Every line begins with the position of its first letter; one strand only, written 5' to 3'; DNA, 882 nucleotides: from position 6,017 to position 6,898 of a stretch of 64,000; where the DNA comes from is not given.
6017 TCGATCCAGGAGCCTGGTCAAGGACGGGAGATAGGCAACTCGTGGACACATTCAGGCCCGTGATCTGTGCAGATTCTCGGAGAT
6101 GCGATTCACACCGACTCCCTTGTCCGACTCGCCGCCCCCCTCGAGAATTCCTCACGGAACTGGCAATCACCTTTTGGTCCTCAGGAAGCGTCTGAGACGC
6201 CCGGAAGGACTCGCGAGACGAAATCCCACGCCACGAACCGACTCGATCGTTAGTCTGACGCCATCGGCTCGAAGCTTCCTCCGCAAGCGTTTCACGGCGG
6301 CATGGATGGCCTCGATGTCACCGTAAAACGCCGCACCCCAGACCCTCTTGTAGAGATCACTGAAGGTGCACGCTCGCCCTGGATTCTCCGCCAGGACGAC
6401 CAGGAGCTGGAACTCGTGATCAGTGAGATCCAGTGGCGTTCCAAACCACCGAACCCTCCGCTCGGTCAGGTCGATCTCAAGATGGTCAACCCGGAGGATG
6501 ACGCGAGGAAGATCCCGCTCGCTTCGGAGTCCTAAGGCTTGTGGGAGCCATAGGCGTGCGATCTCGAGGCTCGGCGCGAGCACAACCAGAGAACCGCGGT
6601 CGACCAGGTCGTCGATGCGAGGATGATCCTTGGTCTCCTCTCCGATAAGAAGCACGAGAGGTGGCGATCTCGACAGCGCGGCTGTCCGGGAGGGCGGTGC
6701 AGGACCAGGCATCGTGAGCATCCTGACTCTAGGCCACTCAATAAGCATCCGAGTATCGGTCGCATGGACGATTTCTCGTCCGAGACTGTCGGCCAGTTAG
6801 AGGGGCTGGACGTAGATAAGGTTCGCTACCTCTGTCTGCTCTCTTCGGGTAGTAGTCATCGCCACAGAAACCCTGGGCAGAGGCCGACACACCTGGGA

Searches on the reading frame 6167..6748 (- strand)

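Call 12: search_protein_families(library=pfam, proteins=[window:6167-6748:-], max_evalue=0.001)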
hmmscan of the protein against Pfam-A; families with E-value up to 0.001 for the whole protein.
window:6167-6748:- (193 aa): 1 family
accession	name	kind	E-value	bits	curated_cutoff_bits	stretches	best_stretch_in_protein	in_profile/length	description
PF00486.34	Trans_reg_C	-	8.5e-20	71.1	26.2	1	103-178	1-77/77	Transcriptional regulatory protein, C terminal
